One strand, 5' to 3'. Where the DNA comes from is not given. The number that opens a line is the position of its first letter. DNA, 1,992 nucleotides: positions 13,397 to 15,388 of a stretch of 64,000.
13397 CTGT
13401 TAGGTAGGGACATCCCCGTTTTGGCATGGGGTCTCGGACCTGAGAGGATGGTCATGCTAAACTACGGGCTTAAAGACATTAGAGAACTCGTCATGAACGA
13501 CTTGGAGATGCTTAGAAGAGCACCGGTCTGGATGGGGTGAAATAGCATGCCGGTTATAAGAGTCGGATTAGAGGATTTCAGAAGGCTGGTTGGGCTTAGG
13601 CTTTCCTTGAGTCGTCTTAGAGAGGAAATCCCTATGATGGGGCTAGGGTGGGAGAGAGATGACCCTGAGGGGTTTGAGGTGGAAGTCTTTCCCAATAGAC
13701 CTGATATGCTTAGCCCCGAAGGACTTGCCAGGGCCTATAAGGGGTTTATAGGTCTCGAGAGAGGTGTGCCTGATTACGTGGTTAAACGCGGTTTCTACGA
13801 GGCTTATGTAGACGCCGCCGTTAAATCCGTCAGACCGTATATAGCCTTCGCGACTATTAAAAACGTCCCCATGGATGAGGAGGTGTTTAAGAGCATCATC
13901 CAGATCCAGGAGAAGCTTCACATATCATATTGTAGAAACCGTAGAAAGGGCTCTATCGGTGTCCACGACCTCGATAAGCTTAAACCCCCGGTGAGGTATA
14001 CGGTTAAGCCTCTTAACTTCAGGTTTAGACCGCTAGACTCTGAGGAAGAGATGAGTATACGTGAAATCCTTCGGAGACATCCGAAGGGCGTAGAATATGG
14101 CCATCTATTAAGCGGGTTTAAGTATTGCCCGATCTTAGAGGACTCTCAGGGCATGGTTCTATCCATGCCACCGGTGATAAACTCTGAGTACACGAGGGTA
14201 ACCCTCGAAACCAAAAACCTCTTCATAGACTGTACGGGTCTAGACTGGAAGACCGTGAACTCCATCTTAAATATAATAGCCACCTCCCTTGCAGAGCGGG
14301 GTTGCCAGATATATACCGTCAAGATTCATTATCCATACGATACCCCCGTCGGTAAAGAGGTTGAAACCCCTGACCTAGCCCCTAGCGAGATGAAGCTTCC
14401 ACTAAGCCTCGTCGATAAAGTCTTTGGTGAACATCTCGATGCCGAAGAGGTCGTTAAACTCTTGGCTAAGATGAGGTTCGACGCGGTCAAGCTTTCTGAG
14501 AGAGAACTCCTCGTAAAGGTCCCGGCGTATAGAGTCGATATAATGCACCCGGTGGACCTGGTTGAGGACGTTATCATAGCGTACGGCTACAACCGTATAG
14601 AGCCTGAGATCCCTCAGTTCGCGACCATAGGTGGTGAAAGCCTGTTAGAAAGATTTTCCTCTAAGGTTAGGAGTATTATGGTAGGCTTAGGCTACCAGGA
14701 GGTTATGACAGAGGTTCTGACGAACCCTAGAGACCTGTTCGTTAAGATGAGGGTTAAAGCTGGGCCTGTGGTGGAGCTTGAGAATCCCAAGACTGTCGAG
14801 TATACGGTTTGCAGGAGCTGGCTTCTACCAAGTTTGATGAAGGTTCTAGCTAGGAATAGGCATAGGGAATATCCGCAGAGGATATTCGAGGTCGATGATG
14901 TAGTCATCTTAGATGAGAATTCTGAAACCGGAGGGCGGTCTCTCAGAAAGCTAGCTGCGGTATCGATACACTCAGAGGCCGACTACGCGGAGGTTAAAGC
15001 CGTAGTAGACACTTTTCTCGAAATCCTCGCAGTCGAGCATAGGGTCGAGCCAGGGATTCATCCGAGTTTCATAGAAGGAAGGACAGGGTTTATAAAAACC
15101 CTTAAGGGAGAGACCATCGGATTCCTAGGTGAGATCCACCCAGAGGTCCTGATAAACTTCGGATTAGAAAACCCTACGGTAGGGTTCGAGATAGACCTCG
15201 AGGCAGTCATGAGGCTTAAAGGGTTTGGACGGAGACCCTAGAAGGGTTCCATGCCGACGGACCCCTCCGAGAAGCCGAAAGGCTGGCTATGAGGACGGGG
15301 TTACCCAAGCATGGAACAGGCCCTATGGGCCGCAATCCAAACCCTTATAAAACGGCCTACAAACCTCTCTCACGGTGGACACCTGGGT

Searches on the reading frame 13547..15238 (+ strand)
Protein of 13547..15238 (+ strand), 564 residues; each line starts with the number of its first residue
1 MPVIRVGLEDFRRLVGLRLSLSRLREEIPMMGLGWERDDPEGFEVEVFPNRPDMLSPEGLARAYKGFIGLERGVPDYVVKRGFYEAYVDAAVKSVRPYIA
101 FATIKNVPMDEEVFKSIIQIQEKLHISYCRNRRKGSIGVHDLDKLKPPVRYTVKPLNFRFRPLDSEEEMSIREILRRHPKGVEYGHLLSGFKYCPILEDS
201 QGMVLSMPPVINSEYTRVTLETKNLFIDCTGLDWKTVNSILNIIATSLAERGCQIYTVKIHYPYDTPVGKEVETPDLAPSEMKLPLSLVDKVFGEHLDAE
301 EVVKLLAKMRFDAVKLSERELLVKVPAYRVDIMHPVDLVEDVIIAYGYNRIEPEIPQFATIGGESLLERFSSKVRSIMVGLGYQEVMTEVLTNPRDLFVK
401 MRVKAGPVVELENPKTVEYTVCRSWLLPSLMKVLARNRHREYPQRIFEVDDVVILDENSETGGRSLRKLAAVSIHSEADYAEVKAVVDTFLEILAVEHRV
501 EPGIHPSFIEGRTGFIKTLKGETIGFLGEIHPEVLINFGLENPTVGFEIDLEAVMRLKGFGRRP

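Call 11: find_related_loci(query=window:13547-15238:+, collection=genome_contigs, flank=4000)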
Query window:13547-15238:+ (564 aa) in genome_contigs; peptide patterns used: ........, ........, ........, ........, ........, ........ (x = any residue, [..] = any of these).
44 stretches matched a pattern; 6 encode a relative of the query (tblastn E <= 1e-3); 6 distinct loci.
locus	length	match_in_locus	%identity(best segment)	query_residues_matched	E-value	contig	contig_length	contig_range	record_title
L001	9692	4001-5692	71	1-564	0e+0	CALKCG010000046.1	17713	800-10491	MAG: uncultured archaeon isolate S1_Bin_METABAT__59_1 genome assembly, contig: c_000001507310, whole genome shotgun sequ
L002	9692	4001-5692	71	1-564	0e+0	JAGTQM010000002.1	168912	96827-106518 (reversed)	MAG: Candidatus Bathyarchaeota archaeon isolate QZM_A2_bin_24 QZM_A2_bin_24_scaffold_25_curated, whole genome shotgun se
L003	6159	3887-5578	70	1-564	0e+0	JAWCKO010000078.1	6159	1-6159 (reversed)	MAG: Candidatus Bathyarchaeia archaeon isolate JZ-2_201705_bins_140 JZ-2_201705_bins_140_scaffold_78, whole genome shotg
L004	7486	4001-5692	69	1-564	0e+0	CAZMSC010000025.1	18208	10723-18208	MAG TPA_asm: uncultured Candidatus Bathyarchaeia archaeon isolate SRP104967_co1_102 genome assembly, contig: NODE_1021_l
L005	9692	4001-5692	70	1-564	0e+0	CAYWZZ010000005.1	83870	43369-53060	MAG TPA_asm: uncultured Candidatus Bathyarchaeia archaeon isolate SRP104967_co1_9 genome assembly, contig: NODE_63_lengt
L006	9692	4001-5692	71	1-564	0e+0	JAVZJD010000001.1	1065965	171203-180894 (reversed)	MAG: Candidatus Bathyarchaeia archaeon isolate DRTY-6_201901_bins_74 DRTY-6_201901_bins_74_scaffold_1, whole genome shot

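Call 38: find_homologous_proteins(query=window:13547-15238:+, max_evalue=1e-60)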
Query window:13547-15238:+ (564 aa): 2369 proteins with E <= 1e-60 among 8000 candidates; the best 120 are listed.
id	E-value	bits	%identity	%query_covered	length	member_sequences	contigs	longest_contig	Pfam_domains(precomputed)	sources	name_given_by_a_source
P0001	0.0e+0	1235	97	100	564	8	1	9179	PF03483.23,PF03484.22,PF17759.7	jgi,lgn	-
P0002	1.4e-283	960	73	100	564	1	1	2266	PF03483.23,PF03484.22,PF17759.7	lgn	-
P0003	8.0e-275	931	71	100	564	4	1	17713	PF03483.23,PF03484.22,PF17759.7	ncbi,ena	-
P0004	8.6e-274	928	71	100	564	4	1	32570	PF03483.23,PF03484.22,PF17759.7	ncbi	ncbi:MAG: phenylalanine--tRNA ligase subunit beta [Candidatus Bathyarchaeia archaeon]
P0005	2.6e-273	926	70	100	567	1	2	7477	PF03483.23,PF03484.22,PF17759.7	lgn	-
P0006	6.9e-273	925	70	100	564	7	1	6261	PF03483.23,PF03484.22,PF17759.7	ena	-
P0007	1.9e-269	913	69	100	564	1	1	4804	PF03483.23,PF03484.22,PF17759.7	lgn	-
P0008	5.9e-269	912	69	100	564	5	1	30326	PF03483.23,PF03484.22,PF17759.7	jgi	jgi:phenylalanyl-tRNA synthetase beta chain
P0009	6.9e-268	908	70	100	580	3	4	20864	PF03483.23,PF03484.22,PF17759.7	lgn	-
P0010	7.2e-207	707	57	98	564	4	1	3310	PF03483.23,PF03484.22,PF17759.7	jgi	-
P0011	2.5e-202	692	56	99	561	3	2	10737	PF03484.22,PF17759.7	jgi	-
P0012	6.9e-198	677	56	99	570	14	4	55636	PF03483.23,PF01409.26,PF03484.22,PF17759.7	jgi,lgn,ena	-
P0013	1.2e-196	673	56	97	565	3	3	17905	PF03483.23,PF03484.22,PF17759.7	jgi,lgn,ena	jgi:phenylalanyl-tRNA synthetase beta chain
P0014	1.4e-195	669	55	98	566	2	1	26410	PF03483.23,PF01409.26,PF03484.22,PF17759.7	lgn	-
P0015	1.1e-194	666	56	98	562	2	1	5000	PF03483.23,PF03484.22,PF17759.7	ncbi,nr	ncbi:phenylalanine--tRNA ligase subunit beta [Candidatus Bathyarchaeota archaeon]|nr:phenylalanine--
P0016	9.1e-194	663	56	98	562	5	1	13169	PF03484.22,PF17759.7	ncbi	ncbi:MAG: phenylalanine--tRNA ligase subunit beta [Candidatus Bathyarchaeia archaeon]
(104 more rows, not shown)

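Call 39: find_encoding_contigs(protein=P0012, flank=1500, max_places=2)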
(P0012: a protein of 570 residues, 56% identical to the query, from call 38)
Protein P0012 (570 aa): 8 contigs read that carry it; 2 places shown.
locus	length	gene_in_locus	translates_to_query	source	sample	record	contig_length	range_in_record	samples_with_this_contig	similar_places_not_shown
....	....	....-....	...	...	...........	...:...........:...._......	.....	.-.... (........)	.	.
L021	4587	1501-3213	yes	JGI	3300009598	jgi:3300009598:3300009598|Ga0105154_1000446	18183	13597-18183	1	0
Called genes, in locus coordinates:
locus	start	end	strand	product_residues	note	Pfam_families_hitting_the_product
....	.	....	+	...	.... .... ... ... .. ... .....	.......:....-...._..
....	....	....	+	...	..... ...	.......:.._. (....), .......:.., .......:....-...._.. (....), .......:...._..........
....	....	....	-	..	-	-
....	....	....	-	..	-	-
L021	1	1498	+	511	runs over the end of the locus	PF01409:tRNA-synt_2d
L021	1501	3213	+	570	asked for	PF03483:B3_4 (weak), PF03484:B5, PF01409:tRNA-synt_2d (weak), PF17759:tRNA_synthFbeta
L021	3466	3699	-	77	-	-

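Call 40: find_encoding_contigs(protein=P0013, flank=1500, max_places=2)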
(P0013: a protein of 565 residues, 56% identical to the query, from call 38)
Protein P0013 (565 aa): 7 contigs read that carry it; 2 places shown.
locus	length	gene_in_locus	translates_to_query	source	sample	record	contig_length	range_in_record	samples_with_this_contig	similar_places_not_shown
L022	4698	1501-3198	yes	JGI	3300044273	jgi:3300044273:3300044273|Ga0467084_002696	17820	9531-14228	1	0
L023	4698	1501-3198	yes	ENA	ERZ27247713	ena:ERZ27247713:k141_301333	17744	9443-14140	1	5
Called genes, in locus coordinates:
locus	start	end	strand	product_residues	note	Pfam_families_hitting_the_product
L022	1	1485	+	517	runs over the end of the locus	PF01409:tRNA-synt_2d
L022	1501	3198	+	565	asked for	PF03483:B3_4 (weak), PF03484:B5, PF17759:tRNA_synthFbeta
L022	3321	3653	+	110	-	-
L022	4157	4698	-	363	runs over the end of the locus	PF01408:GFO_IDH_MocA, PF02894:GFO_IDH_MocA_C (weak), PF22725:GFO_IDH_MocA_C3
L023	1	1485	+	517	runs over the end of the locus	PF01409:tRNA-synt_2d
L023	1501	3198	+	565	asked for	PF03483:B3_4 (weak), PF03484:B5, PF17759:tRNA_synthFbeta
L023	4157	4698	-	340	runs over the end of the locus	PF01408:GFO_IDH_MocA, PF02894:GFO_IDH_MocA_C (weak), PF22725:GFO_IDH_MocA_C3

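Call 41: find_encoding_contigs(protein=P0014, flank=1500, max_places=2)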
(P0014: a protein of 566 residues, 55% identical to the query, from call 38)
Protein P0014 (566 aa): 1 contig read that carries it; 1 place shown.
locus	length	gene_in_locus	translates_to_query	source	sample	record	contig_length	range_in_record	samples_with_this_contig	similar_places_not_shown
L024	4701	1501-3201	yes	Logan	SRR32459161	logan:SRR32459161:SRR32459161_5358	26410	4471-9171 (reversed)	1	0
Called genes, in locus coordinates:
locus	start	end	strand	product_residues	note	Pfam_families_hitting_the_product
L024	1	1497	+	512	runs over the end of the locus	PF01409:tRNA-synt_2d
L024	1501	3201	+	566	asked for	PF03483:B3_4 (faint), PF03484:B5, PF01409:tRNA-synt_2d (faint), PF17759:tRNA_synthFbeta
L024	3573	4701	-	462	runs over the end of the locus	PF01058:Oxidored_q6, PF12797:Fer4_2 (faint), PF13237:Fer4_10 (faint), PF12837:Fer4_6 (faint), PF12838:Fer4_7, PF14697:Fer4_21 (weak), PF00037:Fer4 (weak)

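Call 42: find_encoding_contigs(protein=P0016, flank=1500, max_places=2)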
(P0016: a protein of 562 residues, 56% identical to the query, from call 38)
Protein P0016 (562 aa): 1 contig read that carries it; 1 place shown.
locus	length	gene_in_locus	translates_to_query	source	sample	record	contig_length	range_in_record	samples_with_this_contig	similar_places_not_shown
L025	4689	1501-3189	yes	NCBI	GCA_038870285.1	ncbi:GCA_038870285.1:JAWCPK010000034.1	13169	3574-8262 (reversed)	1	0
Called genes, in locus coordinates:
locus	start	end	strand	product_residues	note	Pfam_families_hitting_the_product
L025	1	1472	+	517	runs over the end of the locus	PF01409:tRNA-synt_2d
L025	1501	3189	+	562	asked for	PF03484:B5, PF17759:tRNA_synthFbeta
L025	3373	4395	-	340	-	PF01408:GFO_IDH_MocA, PF03447:NAD_binding_3 (faint), PF22725:GFO_IDH_MocA_C3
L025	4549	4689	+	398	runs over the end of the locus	PF08714:Fae, PF00215:OMPdecase, PF00834:Ribul_P_3_epim (weak)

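Call 44: find_encoding_contigs(protein=P0002, flank=700, max_places=2)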
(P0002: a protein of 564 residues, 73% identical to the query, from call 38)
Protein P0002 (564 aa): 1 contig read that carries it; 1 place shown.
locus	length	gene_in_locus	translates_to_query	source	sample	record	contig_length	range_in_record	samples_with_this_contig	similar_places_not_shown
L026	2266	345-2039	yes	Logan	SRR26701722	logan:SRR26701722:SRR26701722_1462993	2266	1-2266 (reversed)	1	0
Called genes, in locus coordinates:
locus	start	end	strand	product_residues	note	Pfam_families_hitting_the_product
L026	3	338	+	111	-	?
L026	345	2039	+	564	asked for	PF03483:B3_4, PF03484:B5, PF17759:tRNA_synthFbeta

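Call 45: find_encoding_contigs(protein=P0005, flank=700, max_places=2)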
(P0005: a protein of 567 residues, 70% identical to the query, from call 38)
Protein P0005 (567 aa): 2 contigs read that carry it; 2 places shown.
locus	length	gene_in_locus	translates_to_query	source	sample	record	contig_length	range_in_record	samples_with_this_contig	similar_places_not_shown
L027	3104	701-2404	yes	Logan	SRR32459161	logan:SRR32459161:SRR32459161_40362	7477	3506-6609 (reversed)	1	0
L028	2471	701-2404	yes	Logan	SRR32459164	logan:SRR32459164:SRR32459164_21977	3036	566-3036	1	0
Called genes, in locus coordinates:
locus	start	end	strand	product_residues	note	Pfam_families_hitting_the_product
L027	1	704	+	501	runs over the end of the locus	PF01409:tRNA-synt_2d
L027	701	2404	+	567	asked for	PF03483:B3_4, PF03484:B5, PF17759:tRNA_synthFbeta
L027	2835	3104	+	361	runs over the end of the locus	PF00579:tRNA-synt_1b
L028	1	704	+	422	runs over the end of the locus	?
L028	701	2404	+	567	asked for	PF03483:B3_4, PF03484:B5, PF17759:tRNA_synthFbeta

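Call 46: find_encoding_contigs(protein=P0007, flank=700, max_places=2)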
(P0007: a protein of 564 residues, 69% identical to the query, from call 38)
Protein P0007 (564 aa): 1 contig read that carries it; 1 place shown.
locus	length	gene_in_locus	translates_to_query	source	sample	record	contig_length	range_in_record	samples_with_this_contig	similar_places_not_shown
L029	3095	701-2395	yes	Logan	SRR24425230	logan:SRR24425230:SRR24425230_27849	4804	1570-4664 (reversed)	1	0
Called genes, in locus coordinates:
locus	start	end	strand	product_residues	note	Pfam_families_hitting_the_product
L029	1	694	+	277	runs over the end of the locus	?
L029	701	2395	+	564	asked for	PF03483:B3_4, PF03484:B5, PF17759:tRNA_synthFbeta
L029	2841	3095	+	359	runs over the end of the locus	PF00579:tRNA-synt_1b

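Call 47: find_encoding_contigs(protein=P0009, flank=700, max_places=3)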
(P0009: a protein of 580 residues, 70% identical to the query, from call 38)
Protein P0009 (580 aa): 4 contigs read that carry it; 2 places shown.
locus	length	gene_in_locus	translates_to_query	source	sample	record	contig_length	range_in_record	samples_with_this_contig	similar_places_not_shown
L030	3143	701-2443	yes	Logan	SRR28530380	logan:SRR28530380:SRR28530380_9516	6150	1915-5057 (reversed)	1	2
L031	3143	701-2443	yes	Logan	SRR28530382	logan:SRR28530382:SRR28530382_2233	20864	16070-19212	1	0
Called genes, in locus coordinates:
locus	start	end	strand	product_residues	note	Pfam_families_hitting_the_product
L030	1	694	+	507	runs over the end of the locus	PF01409:tRNA-synt_2d, PF00152:tRNA-synt_2 (faint), PF00587:tRNA-synt_2b (faint)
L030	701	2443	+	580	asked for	PF03483:B3_4, PF03484:B5, PF17759:tRNA_synthFbeta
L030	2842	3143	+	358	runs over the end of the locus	PF00579:tRNA-synt_1b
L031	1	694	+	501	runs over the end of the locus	PF01409:tRNA-synt_2d, PF00152:tRNA-synt_2 (faint), PF00587:tRNA-synt_2b (faint)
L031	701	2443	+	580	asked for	PF03483:B3_4, PF03484:B5, PF17759:tRNA_synthFbeta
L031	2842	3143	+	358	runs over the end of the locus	PF00579:tRNA-synt_1b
